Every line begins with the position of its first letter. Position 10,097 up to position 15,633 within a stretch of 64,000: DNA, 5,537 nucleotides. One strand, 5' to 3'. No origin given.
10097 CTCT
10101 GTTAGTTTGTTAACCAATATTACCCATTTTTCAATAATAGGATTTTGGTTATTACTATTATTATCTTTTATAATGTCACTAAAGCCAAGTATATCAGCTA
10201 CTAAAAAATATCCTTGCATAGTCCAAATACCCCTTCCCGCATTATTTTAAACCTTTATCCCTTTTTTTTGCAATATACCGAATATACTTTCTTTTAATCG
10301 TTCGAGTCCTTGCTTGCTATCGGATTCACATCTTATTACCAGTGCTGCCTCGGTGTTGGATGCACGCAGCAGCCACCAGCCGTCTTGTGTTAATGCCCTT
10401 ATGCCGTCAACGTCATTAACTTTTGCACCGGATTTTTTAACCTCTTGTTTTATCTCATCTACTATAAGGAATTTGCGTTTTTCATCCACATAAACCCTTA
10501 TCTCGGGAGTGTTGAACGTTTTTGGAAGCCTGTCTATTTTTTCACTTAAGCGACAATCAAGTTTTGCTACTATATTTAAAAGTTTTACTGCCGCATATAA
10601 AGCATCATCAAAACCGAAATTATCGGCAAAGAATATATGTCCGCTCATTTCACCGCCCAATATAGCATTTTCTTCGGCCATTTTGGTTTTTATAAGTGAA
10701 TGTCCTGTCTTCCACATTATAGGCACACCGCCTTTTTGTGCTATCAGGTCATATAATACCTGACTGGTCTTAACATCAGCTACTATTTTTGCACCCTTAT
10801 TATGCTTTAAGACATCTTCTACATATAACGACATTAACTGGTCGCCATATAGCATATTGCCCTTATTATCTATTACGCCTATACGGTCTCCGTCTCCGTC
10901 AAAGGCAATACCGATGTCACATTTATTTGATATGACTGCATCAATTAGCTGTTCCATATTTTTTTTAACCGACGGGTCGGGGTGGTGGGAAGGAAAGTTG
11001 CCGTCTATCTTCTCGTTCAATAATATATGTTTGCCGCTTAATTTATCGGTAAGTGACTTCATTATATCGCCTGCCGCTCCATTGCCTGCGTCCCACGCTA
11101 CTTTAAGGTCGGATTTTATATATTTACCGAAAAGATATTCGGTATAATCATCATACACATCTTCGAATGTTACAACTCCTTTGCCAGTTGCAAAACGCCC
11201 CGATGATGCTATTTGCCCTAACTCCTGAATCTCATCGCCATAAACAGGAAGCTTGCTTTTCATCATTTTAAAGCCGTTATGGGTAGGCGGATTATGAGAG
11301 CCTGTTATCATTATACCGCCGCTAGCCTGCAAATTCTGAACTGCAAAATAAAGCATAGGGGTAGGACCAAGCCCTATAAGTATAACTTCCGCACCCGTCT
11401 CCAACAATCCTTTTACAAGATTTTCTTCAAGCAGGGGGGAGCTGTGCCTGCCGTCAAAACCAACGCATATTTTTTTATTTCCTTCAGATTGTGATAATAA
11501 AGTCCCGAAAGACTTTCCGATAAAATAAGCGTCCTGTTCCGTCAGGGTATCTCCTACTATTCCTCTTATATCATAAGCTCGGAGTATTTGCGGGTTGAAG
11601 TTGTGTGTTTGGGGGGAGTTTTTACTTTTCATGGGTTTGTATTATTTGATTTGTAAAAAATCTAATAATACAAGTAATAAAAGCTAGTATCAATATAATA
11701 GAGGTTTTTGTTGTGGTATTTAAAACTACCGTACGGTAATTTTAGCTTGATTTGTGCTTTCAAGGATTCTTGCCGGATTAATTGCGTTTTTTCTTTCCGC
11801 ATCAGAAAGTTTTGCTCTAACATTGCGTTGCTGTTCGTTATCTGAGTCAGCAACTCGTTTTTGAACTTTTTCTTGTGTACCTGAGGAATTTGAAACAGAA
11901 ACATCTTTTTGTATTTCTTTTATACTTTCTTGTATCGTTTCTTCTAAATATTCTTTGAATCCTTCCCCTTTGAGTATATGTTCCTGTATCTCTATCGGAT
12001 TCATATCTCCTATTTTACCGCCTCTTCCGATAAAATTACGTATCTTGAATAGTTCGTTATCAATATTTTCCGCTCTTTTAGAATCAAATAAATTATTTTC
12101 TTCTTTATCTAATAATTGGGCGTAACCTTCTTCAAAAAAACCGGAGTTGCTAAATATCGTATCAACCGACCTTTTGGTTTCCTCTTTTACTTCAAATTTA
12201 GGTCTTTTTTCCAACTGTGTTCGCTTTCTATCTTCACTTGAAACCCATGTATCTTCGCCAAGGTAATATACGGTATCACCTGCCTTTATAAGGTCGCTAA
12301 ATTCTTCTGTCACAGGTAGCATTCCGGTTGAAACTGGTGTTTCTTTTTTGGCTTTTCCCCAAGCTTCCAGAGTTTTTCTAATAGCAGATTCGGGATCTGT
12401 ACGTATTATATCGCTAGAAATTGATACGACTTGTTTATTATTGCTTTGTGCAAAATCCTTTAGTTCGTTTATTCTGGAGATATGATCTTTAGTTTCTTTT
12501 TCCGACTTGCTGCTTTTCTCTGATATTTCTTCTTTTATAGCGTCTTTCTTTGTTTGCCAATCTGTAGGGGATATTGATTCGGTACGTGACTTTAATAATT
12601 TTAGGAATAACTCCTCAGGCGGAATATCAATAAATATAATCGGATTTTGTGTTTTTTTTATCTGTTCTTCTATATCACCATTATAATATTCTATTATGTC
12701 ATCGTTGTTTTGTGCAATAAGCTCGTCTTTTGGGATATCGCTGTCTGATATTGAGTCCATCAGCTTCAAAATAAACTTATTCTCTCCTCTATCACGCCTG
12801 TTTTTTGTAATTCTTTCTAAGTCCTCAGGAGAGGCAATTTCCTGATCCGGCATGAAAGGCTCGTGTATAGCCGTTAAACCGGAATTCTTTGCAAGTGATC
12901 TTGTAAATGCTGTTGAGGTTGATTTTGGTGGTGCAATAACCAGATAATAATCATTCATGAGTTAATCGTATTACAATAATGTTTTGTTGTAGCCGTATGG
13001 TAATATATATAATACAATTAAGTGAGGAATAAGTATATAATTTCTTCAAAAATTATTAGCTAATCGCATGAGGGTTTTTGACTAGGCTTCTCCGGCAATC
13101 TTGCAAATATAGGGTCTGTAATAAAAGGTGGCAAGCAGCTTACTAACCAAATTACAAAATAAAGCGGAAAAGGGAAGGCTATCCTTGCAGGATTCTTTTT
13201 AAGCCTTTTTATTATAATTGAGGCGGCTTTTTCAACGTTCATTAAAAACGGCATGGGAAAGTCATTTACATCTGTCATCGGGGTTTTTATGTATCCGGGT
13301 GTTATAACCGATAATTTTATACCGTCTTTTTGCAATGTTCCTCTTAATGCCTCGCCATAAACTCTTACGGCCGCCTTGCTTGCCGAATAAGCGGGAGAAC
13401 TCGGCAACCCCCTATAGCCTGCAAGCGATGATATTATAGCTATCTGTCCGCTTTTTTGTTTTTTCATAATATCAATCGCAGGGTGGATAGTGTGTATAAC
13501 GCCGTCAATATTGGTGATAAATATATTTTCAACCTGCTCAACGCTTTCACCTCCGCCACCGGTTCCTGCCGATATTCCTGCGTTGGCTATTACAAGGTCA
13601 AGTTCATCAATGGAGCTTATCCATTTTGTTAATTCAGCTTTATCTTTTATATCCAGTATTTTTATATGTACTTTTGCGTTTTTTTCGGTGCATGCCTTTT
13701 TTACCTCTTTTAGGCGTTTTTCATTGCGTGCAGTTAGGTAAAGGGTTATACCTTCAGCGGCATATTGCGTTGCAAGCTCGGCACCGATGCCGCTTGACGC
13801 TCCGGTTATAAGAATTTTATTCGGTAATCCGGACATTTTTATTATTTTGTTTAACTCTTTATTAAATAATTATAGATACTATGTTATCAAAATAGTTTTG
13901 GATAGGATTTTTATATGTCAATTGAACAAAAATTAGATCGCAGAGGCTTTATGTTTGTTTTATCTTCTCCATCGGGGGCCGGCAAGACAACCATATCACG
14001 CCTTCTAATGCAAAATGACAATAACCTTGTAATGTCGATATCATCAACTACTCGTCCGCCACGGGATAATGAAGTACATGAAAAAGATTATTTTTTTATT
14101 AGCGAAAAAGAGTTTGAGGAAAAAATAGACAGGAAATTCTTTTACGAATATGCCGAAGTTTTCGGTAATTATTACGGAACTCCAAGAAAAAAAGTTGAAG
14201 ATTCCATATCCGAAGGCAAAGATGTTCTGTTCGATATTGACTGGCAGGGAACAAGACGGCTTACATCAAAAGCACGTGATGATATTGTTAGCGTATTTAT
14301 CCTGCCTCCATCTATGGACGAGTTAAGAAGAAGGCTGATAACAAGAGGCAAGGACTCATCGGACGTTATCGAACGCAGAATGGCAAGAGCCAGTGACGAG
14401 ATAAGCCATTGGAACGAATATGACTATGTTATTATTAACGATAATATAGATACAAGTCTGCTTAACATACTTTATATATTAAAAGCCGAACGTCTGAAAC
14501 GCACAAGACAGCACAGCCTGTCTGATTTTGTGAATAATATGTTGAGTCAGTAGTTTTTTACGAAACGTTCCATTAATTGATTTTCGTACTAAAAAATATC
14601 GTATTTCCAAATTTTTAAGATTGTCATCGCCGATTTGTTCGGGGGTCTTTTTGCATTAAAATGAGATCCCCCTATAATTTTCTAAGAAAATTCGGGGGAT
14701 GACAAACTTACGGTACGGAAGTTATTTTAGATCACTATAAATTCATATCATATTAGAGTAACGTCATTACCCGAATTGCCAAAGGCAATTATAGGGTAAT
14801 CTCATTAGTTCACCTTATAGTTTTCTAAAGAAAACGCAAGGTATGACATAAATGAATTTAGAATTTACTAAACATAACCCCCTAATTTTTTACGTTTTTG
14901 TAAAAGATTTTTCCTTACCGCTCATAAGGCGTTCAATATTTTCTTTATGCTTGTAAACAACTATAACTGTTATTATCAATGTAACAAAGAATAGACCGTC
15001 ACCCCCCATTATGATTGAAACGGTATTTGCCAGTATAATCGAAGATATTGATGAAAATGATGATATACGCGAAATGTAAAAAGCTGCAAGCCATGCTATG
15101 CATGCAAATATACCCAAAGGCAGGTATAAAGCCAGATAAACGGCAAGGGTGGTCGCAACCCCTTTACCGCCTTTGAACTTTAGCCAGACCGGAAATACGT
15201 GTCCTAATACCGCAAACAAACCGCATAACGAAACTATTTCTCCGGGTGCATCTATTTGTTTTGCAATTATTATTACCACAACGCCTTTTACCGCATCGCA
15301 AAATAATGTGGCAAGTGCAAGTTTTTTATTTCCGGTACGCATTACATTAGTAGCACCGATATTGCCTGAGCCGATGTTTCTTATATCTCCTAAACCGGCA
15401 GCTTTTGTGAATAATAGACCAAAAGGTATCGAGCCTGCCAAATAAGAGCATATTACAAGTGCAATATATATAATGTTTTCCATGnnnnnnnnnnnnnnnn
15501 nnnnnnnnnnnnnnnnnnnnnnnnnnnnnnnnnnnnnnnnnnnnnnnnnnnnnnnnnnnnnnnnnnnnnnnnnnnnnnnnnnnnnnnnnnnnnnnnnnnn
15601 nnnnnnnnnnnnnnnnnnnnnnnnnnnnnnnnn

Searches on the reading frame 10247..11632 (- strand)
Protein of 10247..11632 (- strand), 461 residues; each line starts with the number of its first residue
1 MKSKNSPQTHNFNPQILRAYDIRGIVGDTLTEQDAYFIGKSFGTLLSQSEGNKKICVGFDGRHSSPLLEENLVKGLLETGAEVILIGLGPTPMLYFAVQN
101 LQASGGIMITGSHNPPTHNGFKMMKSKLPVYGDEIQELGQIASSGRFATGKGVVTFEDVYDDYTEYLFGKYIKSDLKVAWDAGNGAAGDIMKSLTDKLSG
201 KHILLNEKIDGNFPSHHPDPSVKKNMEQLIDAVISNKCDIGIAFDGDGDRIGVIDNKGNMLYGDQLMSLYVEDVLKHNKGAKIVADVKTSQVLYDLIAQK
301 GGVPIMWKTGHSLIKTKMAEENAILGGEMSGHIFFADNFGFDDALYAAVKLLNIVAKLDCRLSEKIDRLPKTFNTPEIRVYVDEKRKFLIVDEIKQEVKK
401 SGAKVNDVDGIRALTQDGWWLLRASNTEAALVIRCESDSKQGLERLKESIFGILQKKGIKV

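Call 35: search_protein_families(library=pfam, proteins=[window:10247-11632:-], max_evalue=0.00001)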
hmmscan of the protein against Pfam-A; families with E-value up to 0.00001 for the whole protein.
window:10247-11632:- (461 aa): 4 families
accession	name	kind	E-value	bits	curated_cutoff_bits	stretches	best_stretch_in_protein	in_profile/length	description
PF02878.22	PGM_PMM_I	-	9.8e-38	129.4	22.5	1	15-144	2-133/138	Phosphoglucomutase/phosphomannomutase, alpha/beta/alpha domain I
PF02880.22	PGM_PMM_III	-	1.8e-27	96.2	20.7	1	263-372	2-114/115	Phosphoglucomutase/phosphomannomutase, alpha/beta/alpha domain III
PF02879.22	PGM_PMM_II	-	4e-24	85.6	29.3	1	164-258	8-103/103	Phosphoglucomutase/phosphomannomutase, alpha/beta/alpha domain II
PF00408.26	PGM_PMM_IV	-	1.5e-14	54.2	23.1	1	377-451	1-66/68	Phosphoglucomutase/phosphomannomutase, C-terminal domain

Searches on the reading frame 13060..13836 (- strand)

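Call 36: search_protein_families(library=pfam, proteins=[window:13060-13836:-], max_evalue=0.00001)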
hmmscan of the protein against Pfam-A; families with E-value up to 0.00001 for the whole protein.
window:13060-13836:- (258 aa): 5 families
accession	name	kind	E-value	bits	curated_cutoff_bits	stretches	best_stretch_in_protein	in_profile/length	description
PF00106.31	adh_short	-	7.4e-44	150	26.6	1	7-189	2-188/195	short chain dehydrogenase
PF13561.12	adh_short_C2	-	5.6e-28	98.5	27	1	12-192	1-185/236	Enoyl-(Acyl carrier protein) reductase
PF08659.16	KR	-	6.8e-09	36.3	22.6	1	8-156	3-155/180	KR domain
PF01370.27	Epimerase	-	2.9e-06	27.3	20.9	1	8-117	1-99/240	NAD dependent epimerase/dehydratase family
PF02719.21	Polysacc_synt_2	-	4.1e-06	26.6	20.2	1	8-86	1-85/293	Polysaccharide biosynthesis protein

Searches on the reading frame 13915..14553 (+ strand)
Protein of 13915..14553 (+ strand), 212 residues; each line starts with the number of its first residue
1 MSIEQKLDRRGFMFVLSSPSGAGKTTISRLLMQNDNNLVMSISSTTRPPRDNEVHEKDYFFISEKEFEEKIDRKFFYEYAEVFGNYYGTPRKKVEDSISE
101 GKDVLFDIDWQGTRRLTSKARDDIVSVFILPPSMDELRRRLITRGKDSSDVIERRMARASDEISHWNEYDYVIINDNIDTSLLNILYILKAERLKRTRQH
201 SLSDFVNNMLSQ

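Call 36: search_protein_families(library=pfam, proteins=[window:13915-14553:+], max_evalue=0.00001)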
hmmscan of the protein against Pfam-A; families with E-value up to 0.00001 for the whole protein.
window:13915-14553:+ (212 aa): 1 family
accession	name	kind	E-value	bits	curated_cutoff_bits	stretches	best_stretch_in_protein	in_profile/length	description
PF00625.27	Guanylate_kin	-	6.1e-47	160.1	25.2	1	14-190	5-180/182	Guanylate kinase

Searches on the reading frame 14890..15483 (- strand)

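Call 36: search_protein_families(library=pfam, proteins=[window:14890-15483:-], max_evalue=0.00001)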
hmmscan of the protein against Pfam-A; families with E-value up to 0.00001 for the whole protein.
window:14890-15483:- (197 aa): 1 family
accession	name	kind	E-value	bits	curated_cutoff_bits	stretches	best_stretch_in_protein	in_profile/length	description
PF02660.20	G3P_acyltransf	-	6.8e-52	176.3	24.1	1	13-186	2-164/164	Glycerol-3-phosphate acyltransferase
